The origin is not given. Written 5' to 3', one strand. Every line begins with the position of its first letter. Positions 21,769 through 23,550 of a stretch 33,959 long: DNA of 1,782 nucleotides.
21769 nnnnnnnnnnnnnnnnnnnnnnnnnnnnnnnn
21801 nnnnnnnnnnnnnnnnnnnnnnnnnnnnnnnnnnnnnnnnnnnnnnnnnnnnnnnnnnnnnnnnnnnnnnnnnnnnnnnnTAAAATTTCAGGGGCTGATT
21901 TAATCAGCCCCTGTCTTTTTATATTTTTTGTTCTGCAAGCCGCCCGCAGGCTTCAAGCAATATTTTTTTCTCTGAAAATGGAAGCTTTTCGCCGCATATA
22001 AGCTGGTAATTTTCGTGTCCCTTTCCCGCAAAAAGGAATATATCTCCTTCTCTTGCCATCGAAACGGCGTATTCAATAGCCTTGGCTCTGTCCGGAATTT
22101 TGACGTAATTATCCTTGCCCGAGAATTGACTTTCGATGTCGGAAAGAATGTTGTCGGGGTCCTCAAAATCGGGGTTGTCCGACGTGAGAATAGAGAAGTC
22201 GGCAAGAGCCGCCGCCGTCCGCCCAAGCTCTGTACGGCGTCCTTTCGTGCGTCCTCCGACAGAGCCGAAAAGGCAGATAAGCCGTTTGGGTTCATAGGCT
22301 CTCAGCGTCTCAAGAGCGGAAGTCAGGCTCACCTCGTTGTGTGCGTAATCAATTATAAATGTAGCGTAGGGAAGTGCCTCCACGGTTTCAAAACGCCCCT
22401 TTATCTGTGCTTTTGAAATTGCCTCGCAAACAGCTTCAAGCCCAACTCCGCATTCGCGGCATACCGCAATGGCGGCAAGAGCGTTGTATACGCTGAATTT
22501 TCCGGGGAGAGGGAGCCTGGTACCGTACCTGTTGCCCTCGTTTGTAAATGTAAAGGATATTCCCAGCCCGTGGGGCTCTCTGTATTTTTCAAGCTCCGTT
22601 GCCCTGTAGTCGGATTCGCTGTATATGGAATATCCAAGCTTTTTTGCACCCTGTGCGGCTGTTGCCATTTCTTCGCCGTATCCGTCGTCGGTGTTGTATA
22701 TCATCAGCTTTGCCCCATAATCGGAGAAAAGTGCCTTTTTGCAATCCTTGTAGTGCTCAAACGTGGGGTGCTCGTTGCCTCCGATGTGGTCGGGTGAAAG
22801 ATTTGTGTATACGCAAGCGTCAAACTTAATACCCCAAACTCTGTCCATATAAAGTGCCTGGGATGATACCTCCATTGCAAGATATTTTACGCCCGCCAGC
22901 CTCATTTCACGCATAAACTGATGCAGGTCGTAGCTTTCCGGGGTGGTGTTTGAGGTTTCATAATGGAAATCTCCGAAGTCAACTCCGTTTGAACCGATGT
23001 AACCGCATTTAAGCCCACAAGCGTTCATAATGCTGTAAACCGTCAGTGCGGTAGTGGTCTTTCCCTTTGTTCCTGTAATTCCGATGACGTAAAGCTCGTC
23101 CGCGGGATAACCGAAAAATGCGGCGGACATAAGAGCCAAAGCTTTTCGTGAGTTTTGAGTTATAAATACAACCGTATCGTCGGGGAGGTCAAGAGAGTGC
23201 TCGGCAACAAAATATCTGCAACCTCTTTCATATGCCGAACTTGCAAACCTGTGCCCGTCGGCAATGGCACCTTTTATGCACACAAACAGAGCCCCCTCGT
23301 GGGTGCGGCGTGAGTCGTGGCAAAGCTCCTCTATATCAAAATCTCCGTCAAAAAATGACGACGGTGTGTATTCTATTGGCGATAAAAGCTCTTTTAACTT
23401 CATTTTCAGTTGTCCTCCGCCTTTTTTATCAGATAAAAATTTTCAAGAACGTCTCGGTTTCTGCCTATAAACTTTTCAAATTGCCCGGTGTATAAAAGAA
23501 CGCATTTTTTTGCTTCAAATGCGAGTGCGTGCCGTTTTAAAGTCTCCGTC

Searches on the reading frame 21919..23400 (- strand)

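Call 9: search_protein_families(library=pfam, proteins=[window:21919-23400:-], max_evalue=0.00001)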
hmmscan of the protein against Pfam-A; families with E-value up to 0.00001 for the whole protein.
window:21919-23400:- (493 aa): 3 families
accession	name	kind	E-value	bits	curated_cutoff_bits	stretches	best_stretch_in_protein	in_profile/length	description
PF08245.18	Mur_ligase_M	-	6.2e-44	150.8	24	1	108-314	1-200/200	Mur ligase middle domain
PF02875.26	Mur_ligase_C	-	4.3e-30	105.6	28.4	1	335-461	1-127/127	Mur ligase, glutamate ligase domain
PF01225.30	Mur_ligase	-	7.7e-06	26.6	21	0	23-73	2-57/95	Mur ligase family, catalytic domain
